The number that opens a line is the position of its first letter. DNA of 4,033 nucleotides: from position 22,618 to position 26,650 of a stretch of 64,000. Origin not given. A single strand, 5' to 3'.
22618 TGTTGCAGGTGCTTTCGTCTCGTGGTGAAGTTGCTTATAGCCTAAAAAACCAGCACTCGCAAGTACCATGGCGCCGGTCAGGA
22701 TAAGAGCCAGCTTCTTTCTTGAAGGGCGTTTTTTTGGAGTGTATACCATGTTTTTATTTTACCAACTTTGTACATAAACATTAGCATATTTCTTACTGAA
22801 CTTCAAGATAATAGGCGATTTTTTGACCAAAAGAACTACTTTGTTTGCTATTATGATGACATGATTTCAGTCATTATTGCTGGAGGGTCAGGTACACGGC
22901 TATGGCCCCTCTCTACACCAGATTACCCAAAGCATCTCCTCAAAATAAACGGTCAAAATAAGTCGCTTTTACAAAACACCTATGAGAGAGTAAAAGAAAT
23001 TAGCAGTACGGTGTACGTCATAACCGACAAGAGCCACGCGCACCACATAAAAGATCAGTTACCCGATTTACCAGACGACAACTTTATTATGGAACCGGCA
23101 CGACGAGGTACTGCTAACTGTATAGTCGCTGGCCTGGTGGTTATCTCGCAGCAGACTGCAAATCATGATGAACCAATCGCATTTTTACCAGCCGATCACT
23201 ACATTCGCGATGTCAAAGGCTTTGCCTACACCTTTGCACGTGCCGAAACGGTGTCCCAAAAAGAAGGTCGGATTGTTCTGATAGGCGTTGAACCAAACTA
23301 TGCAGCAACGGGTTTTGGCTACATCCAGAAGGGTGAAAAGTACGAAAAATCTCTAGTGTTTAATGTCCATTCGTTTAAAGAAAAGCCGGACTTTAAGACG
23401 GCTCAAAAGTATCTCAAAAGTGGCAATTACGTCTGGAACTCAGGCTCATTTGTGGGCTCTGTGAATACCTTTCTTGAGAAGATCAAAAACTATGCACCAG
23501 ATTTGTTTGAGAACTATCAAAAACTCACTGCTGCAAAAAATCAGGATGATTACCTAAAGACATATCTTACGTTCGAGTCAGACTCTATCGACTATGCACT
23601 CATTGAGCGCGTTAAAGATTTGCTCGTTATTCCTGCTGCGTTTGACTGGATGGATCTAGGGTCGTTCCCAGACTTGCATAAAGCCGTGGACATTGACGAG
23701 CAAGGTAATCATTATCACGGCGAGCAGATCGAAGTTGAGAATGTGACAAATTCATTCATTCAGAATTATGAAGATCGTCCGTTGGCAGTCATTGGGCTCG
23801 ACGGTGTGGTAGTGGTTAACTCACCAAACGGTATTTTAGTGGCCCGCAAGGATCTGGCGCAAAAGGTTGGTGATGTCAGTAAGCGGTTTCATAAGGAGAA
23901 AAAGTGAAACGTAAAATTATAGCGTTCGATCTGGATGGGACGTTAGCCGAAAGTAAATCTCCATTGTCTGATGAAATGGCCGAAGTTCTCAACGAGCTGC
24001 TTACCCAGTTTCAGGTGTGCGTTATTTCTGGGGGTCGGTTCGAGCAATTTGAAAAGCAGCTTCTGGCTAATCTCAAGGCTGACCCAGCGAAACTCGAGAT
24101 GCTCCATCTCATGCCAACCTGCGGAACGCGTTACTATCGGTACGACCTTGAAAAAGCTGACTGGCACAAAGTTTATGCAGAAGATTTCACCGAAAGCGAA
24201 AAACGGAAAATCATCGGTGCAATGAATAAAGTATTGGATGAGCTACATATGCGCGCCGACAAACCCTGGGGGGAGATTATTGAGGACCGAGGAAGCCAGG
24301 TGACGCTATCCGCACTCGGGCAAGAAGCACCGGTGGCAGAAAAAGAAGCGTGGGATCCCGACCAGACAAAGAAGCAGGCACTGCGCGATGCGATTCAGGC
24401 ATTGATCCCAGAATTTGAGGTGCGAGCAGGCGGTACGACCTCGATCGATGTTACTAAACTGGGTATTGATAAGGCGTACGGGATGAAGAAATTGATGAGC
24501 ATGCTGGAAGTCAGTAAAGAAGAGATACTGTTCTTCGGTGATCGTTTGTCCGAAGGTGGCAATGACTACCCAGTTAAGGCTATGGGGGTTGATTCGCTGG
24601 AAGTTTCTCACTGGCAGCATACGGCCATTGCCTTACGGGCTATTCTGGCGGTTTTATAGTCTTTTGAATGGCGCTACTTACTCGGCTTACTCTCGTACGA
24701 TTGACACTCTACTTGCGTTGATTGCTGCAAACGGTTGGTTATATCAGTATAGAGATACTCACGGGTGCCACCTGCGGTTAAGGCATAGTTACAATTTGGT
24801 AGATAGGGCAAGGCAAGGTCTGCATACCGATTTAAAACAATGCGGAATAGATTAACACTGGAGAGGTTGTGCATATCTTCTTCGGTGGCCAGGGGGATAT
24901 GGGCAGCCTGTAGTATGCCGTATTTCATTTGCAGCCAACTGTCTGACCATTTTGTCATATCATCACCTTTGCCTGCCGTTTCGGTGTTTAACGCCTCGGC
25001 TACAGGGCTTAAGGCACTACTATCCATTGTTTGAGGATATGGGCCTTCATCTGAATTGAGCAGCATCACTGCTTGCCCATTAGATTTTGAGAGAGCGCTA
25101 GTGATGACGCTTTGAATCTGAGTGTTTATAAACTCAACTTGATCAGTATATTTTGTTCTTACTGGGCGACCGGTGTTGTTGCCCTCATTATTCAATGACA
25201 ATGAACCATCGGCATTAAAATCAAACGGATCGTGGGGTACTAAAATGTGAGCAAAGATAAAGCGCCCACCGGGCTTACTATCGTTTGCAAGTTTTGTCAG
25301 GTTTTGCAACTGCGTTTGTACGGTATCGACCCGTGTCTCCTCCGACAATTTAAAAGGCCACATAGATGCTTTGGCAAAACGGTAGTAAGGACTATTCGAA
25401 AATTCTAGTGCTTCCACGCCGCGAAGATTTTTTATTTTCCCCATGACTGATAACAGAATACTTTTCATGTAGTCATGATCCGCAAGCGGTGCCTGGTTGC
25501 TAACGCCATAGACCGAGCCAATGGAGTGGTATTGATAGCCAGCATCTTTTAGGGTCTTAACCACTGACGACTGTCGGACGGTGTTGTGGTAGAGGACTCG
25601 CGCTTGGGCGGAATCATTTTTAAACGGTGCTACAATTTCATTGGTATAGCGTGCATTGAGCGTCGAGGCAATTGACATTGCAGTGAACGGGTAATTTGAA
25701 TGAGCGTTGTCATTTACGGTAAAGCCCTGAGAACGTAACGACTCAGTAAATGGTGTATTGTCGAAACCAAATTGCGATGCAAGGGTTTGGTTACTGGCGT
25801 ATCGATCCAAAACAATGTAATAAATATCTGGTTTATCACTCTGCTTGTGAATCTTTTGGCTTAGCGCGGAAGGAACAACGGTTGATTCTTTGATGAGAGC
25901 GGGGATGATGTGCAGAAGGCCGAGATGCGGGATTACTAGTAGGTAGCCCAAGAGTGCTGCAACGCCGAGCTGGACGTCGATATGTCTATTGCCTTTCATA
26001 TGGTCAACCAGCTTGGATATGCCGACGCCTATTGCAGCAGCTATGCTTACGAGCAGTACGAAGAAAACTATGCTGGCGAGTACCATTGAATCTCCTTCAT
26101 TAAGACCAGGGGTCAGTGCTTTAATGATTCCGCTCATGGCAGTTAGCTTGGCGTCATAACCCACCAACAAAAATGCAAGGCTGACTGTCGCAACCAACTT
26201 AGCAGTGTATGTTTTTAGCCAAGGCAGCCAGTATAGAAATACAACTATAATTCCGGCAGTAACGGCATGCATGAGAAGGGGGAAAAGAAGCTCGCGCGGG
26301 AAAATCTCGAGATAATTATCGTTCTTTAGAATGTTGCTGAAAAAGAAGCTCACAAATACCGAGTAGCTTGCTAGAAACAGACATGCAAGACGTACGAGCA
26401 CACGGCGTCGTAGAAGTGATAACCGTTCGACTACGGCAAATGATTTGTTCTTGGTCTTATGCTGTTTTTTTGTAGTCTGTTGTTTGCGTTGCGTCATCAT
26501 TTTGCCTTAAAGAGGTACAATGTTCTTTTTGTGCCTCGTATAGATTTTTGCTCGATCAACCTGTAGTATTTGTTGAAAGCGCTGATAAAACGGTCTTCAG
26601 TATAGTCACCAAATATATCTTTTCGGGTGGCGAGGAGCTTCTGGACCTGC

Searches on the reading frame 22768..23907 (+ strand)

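Call 52: search_protein_families(library=pfam, proteins=[window:22768-23907:+], max_evalue=0.00001)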
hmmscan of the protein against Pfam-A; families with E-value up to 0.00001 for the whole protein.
window:22768-23907:+ (379 aa): 3 families
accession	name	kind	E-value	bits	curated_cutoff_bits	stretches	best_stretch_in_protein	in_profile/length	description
PF00483.29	NTP_transferase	-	6.9e-42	144.1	21.2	1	34-311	2-243/245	Nucleotidyl transferase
PF22640.1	ManC_GMP_beta-helix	-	2.4e-09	37.4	27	1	327-372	9-53/55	MannoseP isomerase/GMP-like beta-helix domain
PF12804.13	NTP_transf_3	-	2.8e-07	31.3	27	1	35-146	2-98/160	MobA-like NTP transferase domain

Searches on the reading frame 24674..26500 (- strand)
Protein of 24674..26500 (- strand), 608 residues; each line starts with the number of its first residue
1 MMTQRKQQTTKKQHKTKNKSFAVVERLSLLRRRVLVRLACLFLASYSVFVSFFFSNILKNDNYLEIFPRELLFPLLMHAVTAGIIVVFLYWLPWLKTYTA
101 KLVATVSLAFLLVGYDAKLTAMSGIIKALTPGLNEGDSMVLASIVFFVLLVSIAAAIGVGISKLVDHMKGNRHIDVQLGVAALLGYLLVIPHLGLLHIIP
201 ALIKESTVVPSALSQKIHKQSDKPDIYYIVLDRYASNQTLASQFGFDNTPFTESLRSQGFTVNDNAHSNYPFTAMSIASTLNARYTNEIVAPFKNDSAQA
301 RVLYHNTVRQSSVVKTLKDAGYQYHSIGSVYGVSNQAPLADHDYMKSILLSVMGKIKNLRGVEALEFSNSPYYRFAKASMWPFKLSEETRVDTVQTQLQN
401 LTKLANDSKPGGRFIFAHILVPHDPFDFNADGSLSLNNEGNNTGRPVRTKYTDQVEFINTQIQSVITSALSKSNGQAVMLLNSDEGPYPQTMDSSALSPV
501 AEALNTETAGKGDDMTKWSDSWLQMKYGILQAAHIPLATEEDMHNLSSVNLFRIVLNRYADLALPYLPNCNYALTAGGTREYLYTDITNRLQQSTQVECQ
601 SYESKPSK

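Call 52: search_protein_families(library=pfam, proteins=[window:24674-26500:-], max_evalue=0.00001)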
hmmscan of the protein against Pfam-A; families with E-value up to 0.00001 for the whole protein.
window:24674-26500:- (608 aa): 1 family
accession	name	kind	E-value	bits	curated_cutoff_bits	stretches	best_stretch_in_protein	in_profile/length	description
PF00884.28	Sulfatase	-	2.5e-08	34.1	25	1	225-489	2-245/301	Sulfatase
